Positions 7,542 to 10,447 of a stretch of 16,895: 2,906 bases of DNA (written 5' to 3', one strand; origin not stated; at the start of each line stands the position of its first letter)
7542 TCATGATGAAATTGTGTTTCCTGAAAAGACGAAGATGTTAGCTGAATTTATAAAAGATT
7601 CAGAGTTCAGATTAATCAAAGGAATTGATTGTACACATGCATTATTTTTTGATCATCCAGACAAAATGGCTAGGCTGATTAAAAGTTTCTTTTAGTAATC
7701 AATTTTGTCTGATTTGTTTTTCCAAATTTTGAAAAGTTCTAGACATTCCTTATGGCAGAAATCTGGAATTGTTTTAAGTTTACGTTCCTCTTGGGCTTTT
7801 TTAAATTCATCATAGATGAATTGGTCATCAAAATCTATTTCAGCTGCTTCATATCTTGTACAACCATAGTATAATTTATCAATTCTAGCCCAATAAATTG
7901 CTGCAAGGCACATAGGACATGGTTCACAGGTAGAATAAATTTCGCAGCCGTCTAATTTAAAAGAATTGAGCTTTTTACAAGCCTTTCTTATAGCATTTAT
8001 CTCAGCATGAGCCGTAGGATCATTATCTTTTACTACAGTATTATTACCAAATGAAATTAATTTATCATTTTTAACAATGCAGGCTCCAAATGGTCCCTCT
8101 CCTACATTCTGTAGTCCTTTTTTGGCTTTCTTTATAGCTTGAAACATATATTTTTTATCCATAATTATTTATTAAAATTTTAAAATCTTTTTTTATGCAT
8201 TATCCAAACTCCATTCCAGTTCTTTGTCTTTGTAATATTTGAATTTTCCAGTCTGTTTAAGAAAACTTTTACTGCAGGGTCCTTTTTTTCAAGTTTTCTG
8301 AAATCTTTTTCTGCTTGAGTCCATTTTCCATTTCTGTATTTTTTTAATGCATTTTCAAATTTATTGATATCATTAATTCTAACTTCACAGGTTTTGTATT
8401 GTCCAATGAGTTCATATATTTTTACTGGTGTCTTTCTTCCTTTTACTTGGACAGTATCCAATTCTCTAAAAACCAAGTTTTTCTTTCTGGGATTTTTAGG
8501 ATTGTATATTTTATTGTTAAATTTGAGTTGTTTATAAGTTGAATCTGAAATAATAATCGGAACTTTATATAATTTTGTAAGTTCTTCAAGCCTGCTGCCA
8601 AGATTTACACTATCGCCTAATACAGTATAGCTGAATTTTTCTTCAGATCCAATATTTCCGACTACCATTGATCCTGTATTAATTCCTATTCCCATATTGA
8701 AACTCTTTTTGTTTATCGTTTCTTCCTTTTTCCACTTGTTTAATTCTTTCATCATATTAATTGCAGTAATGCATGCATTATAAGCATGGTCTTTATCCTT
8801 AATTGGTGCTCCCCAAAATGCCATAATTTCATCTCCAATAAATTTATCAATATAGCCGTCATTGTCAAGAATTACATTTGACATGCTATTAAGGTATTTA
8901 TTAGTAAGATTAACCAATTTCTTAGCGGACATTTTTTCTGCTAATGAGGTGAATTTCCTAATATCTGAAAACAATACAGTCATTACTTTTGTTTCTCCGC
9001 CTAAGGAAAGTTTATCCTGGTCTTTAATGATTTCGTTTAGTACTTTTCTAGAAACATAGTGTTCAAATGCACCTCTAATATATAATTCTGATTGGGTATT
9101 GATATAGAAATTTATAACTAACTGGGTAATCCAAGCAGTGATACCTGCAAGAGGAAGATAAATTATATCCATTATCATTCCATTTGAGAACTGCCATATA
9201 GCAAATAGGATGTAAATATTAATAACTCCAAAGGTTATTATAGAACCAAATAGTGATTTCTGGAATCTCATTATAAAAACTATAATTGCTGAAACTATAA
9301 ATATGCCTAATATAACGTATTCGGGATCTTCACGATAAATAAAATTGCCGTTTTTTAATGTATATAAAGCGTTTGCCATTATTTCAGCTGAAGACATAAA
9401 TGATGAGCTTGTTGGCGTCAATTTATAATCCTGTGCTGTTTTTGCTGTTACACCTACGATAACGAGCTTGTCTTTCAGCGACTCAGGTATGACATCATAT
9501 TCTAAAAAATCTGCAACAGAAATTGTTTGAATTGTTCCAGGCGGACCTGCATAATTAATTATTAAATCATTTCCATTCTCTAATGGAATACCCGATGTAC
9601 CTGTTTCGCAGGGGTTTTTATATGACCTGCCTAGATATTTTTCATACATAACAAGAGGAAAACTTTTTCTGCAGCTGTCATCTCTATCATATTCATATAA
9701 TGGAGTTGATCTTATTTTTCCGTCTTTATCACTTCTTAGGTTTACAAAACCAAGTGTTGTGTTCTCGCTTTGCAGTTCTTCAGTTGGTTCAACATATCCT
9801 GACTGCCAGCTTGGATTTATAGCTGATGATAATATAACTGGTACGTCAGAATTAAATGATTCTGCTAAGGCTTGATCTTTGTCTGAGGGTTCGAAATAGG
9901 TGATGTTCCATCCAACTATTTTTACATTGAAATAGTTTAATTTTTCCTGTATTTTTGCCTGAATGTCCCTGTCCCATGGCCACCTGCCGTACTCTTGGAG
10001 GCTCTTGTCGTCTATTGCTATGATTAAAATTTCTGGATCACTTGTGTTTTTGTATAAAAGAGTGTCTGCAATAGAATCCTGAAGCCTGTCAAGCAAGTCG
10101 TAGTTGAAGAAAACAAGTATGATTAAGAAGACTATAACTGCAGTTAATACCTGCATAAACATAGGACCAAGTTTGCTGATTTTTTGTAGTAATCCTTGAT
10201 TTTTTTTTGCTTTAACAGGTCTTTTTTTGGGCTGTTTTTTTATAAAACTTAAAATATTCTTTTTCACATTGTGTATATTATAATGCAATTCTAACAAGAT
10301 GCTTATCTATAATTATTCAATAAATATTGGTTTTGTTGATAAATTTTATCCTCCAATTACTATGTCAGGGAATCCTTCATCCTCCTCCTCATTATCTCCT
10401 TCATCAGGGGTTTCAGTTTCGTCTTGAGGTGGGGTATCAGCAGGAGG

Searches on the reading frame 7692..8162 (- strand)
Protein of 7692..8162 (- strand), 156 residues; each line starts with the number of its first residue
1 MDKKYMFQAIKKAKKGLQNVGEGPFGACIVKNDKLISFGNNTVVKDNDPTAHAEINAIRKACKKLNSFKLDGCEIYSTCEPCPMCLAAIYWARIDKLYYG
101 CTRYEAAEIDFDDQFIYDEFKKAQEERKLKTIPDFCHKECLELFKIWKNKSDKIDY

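Call 12: search_protein_families(library=pfam, proteins=[window:7692-8162:-])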
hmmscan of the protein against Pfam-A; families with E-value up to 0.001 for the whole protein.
window:7692-8162:- (156 aa): 3 families
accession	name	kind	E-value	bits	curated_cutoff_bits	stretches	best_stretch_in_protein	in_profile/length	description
PF00383.29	dCMP_cyt_deam_1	-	3e-29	101.3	25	1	2-101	4-102/102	Cytidine and deoxycytidylate deaminase zinc-binding region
PF14437.12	MafB19-deam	-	2.7e-24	86.1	27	1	3-104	4-104/142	MafB19-like deaminase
PF14439.12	Bd3614-deam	-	8.3e-05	23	38.5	1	33-92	19-77/113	Bd3614-like deaminase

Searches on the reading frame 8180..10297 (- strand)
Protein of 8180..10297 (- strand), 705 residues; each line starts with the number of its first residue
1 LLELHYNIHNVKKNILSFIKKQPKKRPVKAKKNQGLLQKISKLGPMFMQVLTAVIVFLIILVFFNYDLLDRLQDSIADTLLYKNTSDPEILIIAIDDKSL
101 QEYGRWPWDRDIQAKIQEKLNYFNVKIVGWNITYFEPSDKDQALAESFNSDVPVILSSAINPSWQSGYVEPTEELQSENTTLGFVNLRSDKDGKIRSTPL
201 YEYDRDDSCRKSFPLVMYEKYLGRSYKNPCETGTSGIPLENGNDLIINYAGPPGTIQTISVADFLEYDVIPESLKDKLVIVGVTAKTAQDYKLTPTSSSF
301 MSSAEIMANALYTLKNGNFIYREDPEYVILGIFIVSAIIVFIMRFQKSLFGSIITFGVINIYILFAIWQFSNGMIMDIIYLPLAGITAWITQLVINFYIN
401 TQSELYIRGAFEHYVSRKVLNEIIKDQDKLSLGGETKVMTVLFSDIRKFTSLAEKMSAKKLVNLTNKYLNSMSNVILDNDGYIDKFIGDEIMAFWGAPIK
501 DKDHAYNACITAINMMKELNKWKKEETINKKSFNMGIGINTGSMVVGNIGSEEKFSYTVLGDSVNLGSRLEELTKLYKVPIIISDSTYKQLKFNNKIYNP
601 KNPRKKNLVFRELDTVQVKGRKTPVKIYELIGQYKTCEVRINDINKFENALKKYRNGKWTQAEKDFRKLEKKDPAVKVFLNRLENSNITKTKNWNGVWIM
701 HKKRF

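Call 12: search_protein_families(library=pfam, proteins=[window:8180-10297:-])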
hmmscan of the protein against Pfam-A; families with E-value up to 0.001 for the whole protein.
window:8180-10297:- (705 aa): 2 families
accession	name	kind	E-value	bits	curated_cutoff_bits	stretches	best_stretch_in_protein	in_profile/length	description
PF05226.16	CHASE2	-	6.8e-46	157.4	26.3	1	56-335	3-251/257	CHASE2 domain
PF00211.25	Guanylate_cyc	-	2.6e-27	96.1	21.9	1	438-630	8-181/183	Adenylate and Guanylate cyclase catalytic domain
